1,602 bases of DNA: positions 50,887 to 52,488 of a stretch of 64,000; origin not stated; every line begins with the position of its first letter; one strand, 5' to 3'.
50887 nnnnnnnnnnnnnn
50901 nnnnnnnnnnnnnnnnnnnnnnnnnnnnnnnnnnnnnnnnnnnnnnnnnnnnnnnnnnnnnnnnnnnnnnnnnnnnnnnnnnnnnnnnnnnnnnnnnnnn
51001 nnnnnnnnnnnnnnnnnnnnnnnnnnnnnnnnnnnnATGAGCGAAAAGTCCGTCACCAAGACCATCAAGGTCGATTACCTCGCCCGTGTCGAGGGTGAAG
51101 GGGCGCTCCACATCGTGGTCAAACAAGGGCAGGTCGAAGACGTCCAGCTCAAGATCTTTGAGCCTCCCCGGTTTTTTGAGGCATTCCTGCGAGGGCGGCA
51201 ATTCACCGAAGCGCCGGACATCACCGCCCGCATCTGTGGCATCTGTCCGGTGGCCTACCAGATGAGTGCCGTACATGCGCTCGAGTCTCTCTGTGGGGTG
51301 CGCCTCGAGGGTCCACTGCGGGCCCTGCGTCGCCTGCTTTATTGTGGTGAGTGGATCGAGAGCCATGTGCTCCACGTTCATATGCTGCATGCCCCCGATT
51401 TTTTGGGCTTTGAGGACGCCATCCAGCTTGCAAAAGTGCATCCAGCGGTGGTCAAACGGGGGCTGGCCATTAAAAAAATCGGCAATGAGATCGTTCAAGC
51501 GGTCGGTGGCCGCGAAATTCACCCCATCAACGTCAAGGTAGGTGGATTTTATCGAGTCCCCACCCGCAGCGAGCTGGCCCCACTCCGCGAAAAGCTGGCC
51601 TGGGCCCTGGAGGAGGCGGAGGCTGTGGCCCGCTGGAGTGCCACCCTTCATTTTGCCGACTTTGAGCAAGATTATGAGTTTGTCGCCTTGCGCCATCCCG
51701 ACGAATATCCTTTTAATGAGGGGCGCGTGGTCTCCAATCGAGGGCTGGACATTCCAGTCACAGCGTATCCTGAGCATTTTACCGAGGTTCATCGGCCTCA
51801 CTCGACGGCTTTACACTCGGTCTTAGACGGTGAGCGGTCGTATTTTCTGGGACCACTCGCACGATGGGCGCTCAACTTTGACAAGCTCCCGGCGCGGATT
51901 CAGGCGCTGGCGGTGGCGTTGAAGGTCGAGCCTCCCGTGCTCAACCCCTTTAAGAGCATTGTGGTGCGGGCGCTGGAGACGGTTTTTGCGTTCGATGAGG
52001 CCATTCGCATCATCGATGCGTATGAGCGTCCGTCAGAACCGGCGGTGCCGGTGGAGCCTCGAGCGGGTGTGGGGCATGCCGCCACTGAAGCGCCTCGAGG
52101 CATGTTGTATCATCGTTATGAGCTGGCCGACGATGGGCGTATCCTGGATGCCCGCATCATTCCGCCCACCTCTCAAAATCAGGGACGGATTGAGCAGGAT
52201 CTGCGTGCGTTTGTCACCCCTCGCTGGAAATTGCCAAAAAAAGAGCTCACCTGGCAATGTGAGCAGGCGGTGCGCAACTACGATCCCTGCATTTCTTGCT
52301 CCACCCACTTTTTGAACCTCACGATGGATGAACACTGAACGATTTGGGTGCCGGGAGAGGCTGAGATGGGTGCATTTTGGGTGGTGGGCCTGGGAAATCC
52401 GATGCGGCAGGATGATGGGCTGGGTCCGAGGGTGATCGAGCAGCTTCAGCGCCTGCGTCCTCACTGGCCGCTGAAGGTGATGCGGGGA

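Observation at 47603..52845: A group 3b NADP-type [NiFe]-hydrogenase operon contains a stand-alone non-canonical cNMP-binding-domain gene between the beta and gamma subunit genes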

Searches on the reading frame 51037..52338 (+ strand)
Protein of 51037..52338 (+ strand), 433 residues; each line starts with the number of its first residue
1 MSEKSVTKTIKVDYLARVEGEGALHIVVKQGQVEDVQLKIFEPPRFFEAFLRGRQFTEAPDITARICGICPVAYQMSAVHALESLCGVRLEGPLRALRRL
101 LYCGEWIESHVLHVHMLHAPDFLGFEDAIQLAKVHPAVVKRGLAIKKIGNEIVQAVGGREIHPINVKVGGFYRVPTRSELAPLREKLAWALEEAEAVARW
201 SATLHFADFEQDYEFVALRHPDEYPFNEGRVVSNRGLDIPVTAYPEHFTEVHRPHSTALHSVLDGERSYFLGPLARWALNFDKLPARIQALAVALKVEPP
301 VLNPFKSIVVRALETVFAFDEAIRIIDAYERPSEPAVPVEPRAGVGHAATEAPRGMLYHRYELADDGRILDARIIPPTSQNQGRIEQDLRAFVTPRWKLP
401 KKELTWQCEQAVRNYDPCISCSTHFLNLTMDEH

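Call 3: search_protein_families(library=pfam, proteins=[window:51037-52338:+], max_evalue=0.01)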
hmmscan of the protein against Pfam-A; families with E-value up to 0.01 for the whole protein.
window:51037-52338:+ (433 aa): 1 family
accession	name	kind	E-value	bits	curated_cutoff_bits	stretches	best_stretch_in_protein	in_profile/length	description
PF00374.24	NiFeSe_Hases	-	8.9e-22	78.1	25.8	2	45-130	1-86/508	Nickel-dependent hydrogenase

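Call 4: search_protein_families(library=ncbifam, proteins=[window:51037-52338:+], max_evalue=0.01)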
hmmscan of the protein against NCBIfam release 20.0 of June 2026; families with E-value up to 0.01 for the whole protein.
window:51037-52338:+ (433 aa): 9 families
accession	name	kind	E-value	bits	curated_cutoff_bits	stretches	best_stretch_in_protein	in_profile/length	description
NF040828.1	sulfhyd_ShyA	equivalog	5.6e-79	265.9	700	1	10-427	3-414/415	NAD(P)-dependent hydrogenase/sulfhydrogenase 2 subunit alpha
NF040832.1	sulfhyd_HydA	equivalog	1.9e-75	254.6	880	1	9-427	4-425/426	NADPH-dependent hydrogenase/sulfhydrogenase 1 subunit alpha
TIGR03295.1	frhA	equivalog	1.5e-40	139.5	392.5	2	6-177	1-168/412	coenzyme F420 hydrogenase subunit alpha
NF041785.2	VhuA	equivalog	3e-37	128.2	800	2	10-174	4-175/418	F420-non-reducing hydrogenase Vhu subunit A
NF033181.1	NiFeSe_hydrog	equivalog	1.8e-34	119.6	600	2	8-128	2-121/507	nickel-dependent hydrogenase large subunit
NF045518.1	H2_NiFeSe_large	exception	1.4e-32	113.2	780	2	9-186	3-194/485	NiFeSe hydrogenase large subunit HysA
NF007550.0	PRK10170.1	equivalog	1.6e-13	49.9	1101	2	8-130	17-139/597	Ni/Fe-hydrogenase large subunit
NF007778.0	PRK10467.1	equivalog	4.6e-13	48.3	969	2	8-132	3-126/567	hydrogenase 2 large subunit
NF041786.2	VhuU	equivalog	0.0011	18.7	70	1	411-426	14-29/45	F420-non-reducing hydrogenase selenoprotein subunit VhuU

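Call 20: search_solved_structures(query=window:51037-52335:+, max_evalue=0.001)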
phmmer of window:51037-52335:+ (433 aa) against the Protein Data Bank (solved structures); distinct sequences matched with E-value up to 0.001: 69 (the best 60 are shown).
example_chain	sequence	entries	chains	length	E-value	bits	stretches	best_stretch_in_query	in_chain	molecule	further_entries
5yxy_A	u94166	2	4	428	2.6e-68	234.4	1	4-426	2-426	Cytosolic NiFe-hydrogenase, alpha subunit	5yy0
9nez_D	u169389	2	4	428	2.3e-66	227.9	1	8-427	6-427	Sulfhydrogenase 1 subunit alpha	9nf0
9e15_B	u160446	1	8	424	1.5e-65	225.3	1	8-424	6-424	Sulfhydrogenase 1 subunit alpha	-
9e1j_B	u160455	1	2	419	2.8e-65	224.3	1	10-424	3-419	Sulfhydrogenase 1 subunit alpha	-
5odc_F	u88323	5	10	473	7.7e-44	153.7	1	10-427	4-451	Methyl-viologen reducing hydrogenase subunit A | Methyl-viologen reducing hydrogenase, subunit A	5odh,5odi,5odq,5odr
7t2r_D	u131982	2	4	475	1.6e-39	139.5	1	10-426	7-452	NiFe hydrogenase large subunit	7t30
5xf9_D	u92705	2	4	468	1.6e-39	139.4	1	5-424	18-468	NAD-reducing hydrogenase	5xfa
9sw2_F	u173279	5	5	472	5.5e-37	131.1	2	13-198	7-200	F420-non-reducing hydrogenase subunit A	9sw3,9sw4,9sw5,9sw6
9sfi_g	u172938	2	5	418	5.5e-34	121.2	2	10-176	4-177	Coenzyme F420-reducing hydrogenase, alpha subunit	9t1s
5jsu_B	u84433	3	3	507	2e-27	99.6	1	8-182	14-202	Periplasmic [NiFeSe] hydrogenase, large subunit, selenocysteine-containing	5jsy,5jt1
9r51_A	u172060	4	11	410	2.4e-27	99.4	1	10-428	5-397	F420-reducing [NiFe]-hydrogenase from Methanothermococcus thermolithotrophicus subunit alp | F420-reducing [NiFe]-hydrogenase from Methanothermococcus thermolit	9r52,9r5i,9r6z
6qgt_A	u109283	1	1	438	7.6e-27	97.7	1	7-178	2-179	F420-reducing hydrogenase, subunit alpha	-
6qgr_A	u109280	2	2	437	1.5e-26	96.8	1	7-178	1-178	Coenzyme F420 hydrogenase subunit alpha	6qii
5jsh_B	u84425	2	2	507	6.4e-26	94.7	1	8-182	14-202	Periplasmic [NiFeSe] hydrogenase, large subunit, selenocysteine-containing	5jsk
6ruc_B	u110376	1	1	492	2.2e-25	92.9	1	8-182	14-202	Periplasmic [NiFeSe] hydrogenase, large subunit, selenocysteine-containing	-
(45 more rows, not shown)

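Call 45: search_dna_similar(query=window:51037-52335:+, collection=plasmids, mode=protein, max_evalue=1e-40, max_rows=40)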
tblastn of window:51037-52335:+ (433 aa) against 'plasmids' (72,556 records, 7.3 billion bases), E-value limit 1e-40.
Records with a match: 15; places in all: 15; records where one place covers at least 80% of the query: 14.
Best place of each record, by identity: 60-80% 3; <60% 12.
By first word of the organism name: Rhodococcus 6; Streptomyces 5; Burkholderia 2; Paraburkholderia 1; Pandoraea 1.
By predicted mobility (MOB-suite, as given by PLSDB): non-mobilizable 8; mobilizable 5; conjugative 2.
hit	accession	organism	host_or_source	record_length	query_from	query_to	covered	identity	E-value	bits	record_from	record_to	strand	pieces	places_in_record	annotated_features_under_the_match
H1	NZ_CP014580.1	Paraburkholderia phytofirmans OLGA172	-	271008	7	430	98%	62.0%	1e-169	534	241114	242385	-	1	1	nickel-dependent hydrogenase large subunit | oxidoreductase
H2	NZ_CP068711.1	Burkholderia thailandensis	soil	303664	7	431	98%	61.4%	6e-165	521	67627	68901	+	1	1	nickel-dependent hydrogenase large subunit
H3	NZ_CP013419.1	Burkholderia savannae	soil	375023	7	430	98%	59.9%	2e-157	499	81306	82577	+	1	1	nickel-dependent hydrogenase large subunit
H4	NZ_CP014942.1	Rhodococcus sp. BH4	cell culture,sludge of membrane ...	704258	1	431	100%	53.3%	1e-140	451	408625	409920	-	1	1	Ni/Fe hydrogenase subunit alpha | oxidoreductase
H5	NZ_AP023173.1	Rhodococcus qingshengii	-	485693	1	431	100%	53.3%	2e-140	450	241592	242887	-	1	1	Ni/Fe hydrogenase subunit alpha | oxidoreductase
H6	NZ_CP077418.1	Rhodococcus qingshengii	pure culture,oil-contaminated water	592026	1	431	100%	52.9%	7e-139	446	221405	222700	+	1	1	Ni/Fe hydrogenase subunit alpha | oxidoreductase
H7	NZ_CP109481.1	Streptomyces sp. NBC_01450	-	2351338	7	431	98%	53.4%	2e-134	433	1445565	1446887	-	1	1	none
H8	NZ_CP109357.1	Streptomyces sp. NBC_01562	-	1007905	7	431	98%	53.2%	1e-135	437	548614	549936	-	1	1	record has no annotation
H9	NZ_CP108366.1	Streptomyces sp. NBC_01340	-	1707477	7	431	98%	53.2%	1e-135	437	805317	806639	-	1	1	none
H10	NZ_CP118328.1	Rhodococcus sp. DK17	pure culture,crude oil-contaminated soil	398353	7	431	98%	52.9%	4e-135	435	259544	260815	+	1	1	nickel-dependent hydrogenase large subunit | oxidoreductase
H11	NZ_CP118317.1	Rhodococcus sp. DK180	pure culture,crude oil-contaminated soil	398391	7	431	98%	52.9%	4e-135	435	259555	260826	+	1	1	nickel-dependent hydrogenase large subunit | oxidoreductase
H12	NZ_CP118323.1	Rhodococcus sp. DK176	pure culture,crude oil-contaminated soil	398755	7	431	98%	52.9%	4e-135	435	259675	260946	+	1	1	nickel-dependent hydrogenase large subunit | oxidoreductase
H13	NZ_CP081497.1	Streptomyces sp. BHT-5-2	whole organism,plant soil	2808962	2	431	99%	52.3%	1e-139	448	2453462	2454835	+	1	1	none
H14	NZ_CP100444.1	Streptomyces rimosus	pure culture,OTC cluster deletion ...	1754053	7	431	98%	52.4%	9e-136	437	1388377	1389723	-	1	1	record has no annotation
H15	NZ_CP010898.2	Pandoraea vervacti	bacteria,uncultivated field soil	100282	7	322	73%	61.7%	2e-120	393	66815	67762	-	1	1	none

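Call 46: get_annotated_region(hit=H1, flank=5000)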
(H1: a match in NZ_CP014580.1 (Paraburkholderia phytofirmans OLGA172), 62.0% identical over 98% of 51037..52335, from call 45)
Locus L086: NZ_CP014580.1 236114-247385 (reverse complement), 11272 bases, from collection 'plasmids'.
description: Paraburkholderia phytofirmans OLGA172 plasmid pOLGA1, complete sequence
organism: Paraburkholderia phytofirmans OLGA172 (NCBI taxid 1417228)
taxonomy: Bacteria; Pseudomonadota; Betaproteobacteria; Burkholderiales; Burkholderiaceae; Paraburkholderia; Paraburkholderia phytofirmans; Paraburkholderia phytofirmans OLGA172
host: -; source: -; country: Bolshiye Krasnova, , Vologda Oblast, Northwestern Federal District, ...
typing (MOB-suite, as given by PLSDB): non-mobilizable; replicon rep_cluster_186
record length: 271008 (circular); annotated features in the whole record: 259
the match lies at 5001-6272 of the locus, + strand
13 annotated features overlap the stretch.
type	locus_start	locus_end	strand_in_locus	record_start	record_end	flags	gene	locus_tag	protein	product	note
CDS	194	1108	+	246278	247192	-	-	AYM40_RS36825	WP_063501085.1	slipin family protein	-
CDS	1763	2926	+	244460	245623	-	-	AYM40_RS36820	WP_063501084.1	4Fe-4S dicluster domain-containing protein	-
CDS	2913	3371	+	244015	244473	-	-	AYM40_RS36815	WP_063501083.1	cyclic nucleotide-binding domain-containing protein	-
CDS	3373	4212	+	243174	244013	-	-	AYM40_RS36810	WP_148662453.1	FAD/NAD(P)-binding protein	-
CDS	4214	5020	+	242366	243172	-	-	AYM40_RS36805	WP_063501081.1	oxidoreductase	-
CDS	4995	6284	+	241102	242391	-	-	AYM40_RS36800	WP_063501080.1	nickel-dependent hydrogenase large subunit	-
CDS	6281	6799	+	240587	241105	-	-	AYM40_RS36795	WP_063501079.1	hydrogenase maturation protease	-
CDS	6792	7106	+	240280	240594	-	-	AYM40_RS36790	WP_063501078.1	hydrogenase/urease maturation nickel metallochaperone HypA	GO:0051604 - protein maturation [Evidence IEA]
CDS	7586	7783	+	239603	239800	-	-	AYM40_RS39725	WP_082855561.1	hypothetical protein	-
CDS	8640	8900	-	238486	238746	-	-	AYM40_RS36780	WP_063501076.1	hypothetical protein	-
CDS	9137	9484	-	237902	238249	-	-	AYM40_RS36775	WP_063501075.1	hypothetical protein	-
CDS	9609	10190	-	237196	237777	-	-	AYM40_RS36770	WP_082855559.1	hemerythrin domain-containing protein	-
CDS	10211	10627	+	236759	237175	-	-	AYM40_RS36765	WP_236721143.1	TniB family NTP-binding protein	-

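Call 47: get_annotated_region(hit=H4, flank=5000)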
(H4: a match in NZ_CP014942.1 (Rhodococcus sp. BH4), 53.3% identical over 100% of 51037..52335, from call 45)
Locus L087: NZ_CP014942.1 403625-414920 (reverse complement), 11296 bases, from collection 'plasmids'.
description: Rhodococcus sp. BH4 plasmid unnamed
organism: Rhodococcus sp. BH4 (NCBI taxid 1807790)
taxonomy: Bacteria; Actinomycetota; Actinomycetes; Mycobacteriales; Nocardiaceae; Rhodococcus; Rhodococcus sp. BH4
host: -; source: cell culture,sludge of membrane bioreactor in a waste-water treatment plant; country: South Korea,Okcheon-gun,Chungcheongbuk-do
typing (MOB-suite, as given by PLSDB): non-mobilizable
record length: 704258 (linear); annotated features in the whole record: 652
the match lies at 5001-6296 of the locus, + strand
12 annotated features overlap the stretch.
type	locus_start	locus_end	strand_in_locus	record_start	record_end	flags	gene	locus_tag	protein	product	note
CDS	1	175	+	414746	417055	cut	ppsA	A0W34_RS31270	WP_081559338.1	phosphoenolpyruvate synthase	GO:0016310 - phosphorylation [Evidence IEA]; GO:0006090 - pyruvate metabolic process [Evidence IEA]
CDS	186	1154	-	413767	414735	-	-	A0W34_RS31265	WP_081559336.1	1-phosphofructokinase family hexose kinase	-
CDS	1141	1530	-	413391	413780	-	-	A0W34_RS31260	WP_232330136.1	GNAT family N-acetyltransferase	-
CDS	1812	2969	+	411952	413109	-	-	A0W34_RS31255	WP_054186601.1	4Fe-4S dicluster domain-containing protein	-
CDS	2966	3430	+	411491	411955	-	-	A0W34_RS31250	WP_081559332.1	cyclic nucleotide-binding domain-containing protein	-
CDS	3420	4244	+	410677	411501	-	-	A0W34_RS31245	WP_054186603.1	FAD/NAD(P)-binding protein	-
CDS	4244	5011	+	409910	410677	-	-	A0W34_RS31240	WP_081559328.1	oxidoreductase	-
CDS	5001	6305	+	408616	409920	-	-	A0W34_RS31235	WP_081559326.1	Ni/Fe hydrogenase subunit alpha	-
CDS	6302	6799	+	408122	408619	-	-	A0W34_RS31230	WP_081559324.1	hydrogenase maturation protease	-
CDS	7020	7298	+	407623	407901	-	-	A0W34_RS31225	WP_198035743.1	DUF1876 domain-containing protein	-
CDS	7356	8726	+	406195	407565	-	-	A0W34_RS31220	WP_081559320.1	wax ester/triacylglycerol synthase family O-acyltransferase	-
CDS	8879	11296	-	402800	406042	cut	otsB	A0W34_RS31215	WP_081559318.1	trehalose-phosphatase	GO:0005992 - trehalose biosynthetic process [Evidence IEA]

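Call 48: get_annotated_region(hit=H10, flank=5000)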
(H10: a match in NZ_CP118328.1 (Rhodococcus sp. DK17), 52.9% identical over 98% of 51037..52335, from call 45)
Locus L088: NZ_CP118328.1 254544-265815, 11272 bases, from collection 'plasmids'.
description: Rhodococcus sp. DK17 plasmid pDK1, complete sequence
organism: Rhodococcus sp. DK17 (NCBI taxid 186196)
taxonomy: Bacteria; Actinomycetota; Actinomycetes; Mycobacteriales; Nocardiaceae; Rhodococcus; Rhodococcus sp. DK17
host: -; source: pure culture,crude oil-contaminated soil; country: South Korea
typing (MOB-suite, as given by PLSDB): non-mobilizable; replicon rep_cluster_313
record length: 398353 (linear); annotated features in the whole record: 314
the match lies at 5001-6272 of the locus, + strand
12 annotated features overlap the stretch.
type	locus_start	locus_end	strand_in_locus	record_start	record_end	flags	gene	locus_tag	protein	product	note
CDS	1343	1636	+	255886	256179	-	-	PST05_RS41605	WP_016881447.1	DUF1876 domain-containing protein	-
CDS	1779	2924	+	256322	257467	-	-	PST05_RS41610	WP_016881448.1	4Fe-4S dicluster domain-containing protein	-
CDS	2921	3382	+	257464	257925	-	-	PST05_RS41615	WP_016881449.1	cyclic nucleotide-binding domain-containing protein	-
CDS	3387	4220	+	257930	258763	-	-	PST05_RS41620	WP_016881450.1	FAD/NAD(P)-binding protein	-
CDS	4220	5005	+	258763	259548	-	-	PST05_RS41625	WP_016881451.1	oxidoreductase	-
CDS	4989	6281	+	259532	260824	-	-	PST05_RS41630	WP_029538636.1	nickel-dependent hydrogenase large subunit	-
CDS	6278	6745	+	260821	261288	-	-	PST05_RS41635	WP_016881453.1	hydrogenase maturation protease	-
CDS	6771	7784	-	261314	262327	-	-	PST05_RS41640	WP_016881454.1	hypothetical protein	-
CDS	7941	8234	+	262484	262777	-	-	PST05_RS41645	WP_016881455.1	hypothetical protein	-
CDS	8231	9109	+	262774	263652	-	-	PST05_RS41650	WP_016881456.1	universal stress protein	-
CDS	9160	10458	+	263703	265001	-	-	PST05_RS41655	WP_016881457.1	DUF4010 domain-containing protein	-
CDS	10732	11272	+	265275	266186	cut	-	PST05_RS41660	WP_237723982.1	hypothetical protein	-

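Call 49: get_annotated_region(hit=H2, flank=5000)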
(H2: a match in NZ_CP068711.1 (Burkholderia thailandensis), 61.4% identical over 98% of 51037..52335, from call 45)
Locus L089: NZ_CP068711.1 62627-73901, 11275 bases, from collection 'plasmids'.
description: Burkholderia thailandensis strain AW34-19p plasmid p1, complete sequence
organism: Burkholderia thailandensis (NCBI taxid 57975)
taxonomy: Bacteria; Pseudomonadota; Betaproteobacteria; Burkholderiales; Burkholderiaceae; Burkholderia; Burkholderia thailandensis
host: -; source: soil; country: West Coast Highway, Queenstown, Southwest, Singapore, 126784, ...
typing (MOB-suite, as given by PLSDB): non-mobilizable; mating-pair formation MPF_F
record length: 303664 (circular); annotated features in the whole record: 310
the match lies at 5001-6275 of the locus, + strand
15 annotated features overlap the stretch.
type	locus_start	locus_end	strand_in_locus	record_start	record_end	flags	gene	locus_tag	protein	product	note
CDS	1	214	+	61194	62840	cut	-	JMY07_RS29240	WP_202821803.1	DNA-binding protein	-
CDS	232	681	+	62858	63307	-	-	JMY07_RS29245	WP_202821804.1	CBS domain-containing protein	-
CDS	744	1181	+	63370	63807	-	-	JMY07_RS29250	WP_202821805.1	universal stress protein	-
CDS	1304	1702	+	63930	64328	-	-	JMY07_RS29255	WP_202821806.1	STAS/SEC14 domain-containing protein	-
CDS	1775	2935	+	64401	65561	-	-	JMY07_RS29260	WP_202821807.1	4Fe-4S dicluster domain-containing protein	-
CDS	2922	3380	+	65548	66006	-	-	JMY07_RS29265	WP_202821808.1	cyclic nucleotide-binding domain-containing protein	-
CDS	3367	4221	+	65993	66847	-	-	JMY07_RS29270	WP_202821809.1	FAD/NAD(P)-binding protein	-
CDS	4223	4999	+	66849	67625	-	-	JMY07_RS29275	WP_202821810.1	oxidoreductase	-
CDS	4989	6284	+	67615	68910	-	-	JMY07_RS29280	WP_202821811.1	nickel-dependent hydrogenase large subunit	-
CDS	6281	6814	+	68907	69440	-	-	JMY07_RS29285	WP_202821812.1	hydrogenase maturation protease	-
CDS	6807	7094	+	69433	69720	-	-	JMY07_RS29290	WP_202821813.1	hydrogenase maturation nickel metallochaperone HypA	-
CDS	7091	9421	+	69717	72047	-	hypF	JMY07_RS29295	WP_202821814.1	carbamoyltransferase HypF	GO:0036211 - protein modification process [Evidence IEA]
CDS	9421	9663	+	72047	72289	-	-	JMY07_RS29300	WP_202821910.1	HypC/HybG/HupF family hydrogenase formation chaperone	-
CDS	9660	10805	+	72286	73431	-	hypD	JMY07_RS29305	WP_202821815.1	hydrogenase formation protein HypD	GO:0036211 - protein modification process [Evidence IEA]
CDS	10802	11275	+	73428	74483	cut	hypE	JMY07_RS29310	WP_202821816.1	hydrogenase expression/formation protein HypE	-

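Call 50: get_annotated_region(hit=H7, flank=5000)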
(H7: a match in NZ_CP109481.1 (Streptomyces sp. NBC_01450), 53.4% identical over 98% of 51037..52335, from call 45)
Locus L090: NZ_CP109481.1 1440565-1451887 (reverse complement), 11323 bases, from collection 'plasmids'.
description: Streptomyces sp. NBC_01450 plasmid unnamed1, complete sequence
organism: Streptomyces sp. NBC_01450 (NCBI taxid 2903871)
taxonomy: Bacteria; Actinomycetota; Actinomycetes; Kitasatosporales; Streptomycetaceae; Streptomyces; Streptomyces sp. NBC 01450
host: -; source: -; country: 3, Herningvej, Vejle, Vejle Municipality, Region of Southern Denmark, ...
typing (MOB-suite, as given by PLSDB): mobilizable; replicon rep_cluster_1879,rep_cluster_1910,rep_cluster_43; relaxase MOBP,MOBP
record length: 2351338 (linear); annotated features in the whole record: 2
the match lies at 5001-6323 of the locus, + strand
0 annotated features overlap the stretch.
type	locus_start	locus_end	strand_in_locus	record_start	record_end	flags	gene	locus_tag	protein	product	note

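Call 51: get_annotated_region(hit=H13, flank=5000)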
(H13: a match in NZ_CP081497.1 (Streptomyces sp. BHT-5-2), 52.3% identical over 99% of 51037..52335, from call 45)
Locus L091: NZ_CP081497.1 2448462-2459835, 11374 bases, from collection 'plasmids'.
description: Streptomyces sp. BHT-5-2 plasmid p1, complete sequence
organism: Streptomyces sp. BHT-5-2 (NCBI taxid 2866715)
taxonomy: Bacteria; Actinomycetota; Actinomycetes; Kitasatosporales; Streptomycetaceae; Streptomyces; Streptomyces sp. BHT-5-2
host: -; source: whole organism,plant soil; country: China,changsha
typing (MOB-suite, as given by PLSDB): non-mobilizable
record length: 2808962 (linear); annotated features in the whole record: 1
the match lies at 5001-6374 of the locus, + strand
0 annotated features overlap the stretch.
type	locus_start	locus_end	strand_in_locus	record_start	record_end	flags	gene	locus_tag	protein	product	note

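Call 52: get_annotated_region(hit=H15, flank=5000)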
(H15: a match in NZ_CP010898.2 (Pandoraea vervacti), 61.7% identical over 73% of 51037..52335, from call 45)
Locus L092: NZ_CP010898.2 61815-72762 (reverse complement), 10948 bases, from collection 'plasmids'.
description: Pandoraea vervacti strain NS15 plasmid pPV15, complete sequence
organism: Pandoraea vervacti (NCBI taxid 656178)
taxonomy: Bacteria; Pseudomonadota; Betaproteobacteria; Burkholderiales; Burkholderiaceae; Pandoraea; Pandoraea vervacti
host: -; source: bacteria,uncultivated field soil; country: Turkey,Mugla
typing (MOB-suite, as given by PLSDB): conjugative; relaxase MOBF; mating-pair formation MPF_T
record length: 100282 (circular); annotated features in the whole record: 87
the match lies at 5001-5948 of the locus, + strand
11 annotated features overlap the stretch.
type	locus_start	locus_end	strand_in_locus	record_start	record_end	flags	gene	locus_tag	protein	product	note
CDS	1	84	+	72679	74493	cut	-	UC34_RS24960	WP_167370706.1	hypothetical protein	-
CDS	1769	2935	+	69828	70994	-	-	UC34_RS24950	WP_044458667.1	4Fe-4S dicluster domain-containing protein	-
CDS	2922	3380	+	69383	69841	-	-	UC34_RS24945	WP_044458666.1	cyclic nucleotide-binding domain-containing protein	-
CDS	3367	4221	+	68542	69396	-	-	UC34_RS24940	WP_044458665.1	FAD/NAD(P)-binding protein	-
CDS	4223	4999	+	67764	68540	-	-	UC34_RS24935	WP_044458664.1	oxidoreductase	-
CDS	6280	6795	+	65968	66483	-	-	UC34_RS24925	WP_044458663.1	hydrogenase maturation protease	-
CDS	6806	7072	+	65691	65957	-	-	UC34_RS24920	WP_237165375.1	hydrogenase maturation nickel metallochaperone HypA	-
CDS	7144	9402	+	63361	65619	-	hypF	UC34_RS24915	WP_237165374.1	carbamoyltransferase HypF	GO:0036211 - protein modification process [Evidence IEA]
CDS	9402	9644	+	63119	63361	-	-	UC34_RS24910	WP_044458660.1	HypC/HybG/HupF family hydrogenase formation chaperone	-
CDS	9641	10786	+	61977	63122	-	hypD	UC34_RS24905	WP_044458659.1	hydrogenase formation protein HypD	GO:0036211 - protein modification process [Evidence IEA]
CDS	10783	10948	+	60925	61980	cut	hypE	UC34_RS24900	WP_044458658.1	hydrogenase expression/formation protein HypE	-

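Call 56: get_annotated_region(hit=H14, flank=5000)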
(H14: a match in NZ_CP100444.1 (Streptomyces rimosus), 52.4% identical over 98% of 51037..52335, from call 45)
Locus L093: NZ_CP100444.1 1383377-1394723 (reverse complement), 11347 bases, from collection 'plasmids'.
description: Streptomyces rimosus subsp. rimosus strain DV3 plasmid pSRIMDV3, complete sequence
organism: Streptomyces rimosus (NCBI taxid 132474)
taxonomy: Bacteria; Actinomycetota; Actinomycetes; Kitasatosporales; Streptomycetaceae; Streptomyces; Streptomyces rimosus
host: -; source: pure culture,OTC cluster deletion mutant of Streptomyces rimosus subsp. rimosus HP126; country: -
typing (MOB-suite, as given by PLSDB): mobilizable; replicon rep_cluster_1974; relaxase MOBF
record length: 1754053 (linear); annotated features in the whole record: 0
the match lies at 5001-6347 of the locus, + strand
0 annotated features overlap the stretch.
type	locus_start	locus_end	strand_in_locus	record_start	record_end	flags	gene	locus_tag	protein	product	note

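Call 57: get_annotated_region(hit=H9, flank=5000)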
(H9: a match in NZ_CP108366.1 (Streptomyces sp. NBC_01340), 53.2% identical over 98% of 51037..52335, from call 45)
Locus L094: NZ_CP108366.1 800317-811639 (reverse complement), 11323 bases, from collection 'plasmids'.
description: Streptomyces sp. NBC_01340 plasmid unnamed1, complete sequence
organism: Streptomyces sp. NBC_01340 (NCBI taxid 2903830)
taxonomy: Bacteria; Actinomycetota; Actinomycetes; Kitasatosporales; Streptomycetaceae; Streptomyces; Streptomyces sp. NBC 01340
host: -; source: -; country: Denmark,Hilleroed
typing (MOB-suite, as given by PLSDB): mobilizable; replicon rep_cluster_1879,rep_cluster_1910; relaxase MOBP
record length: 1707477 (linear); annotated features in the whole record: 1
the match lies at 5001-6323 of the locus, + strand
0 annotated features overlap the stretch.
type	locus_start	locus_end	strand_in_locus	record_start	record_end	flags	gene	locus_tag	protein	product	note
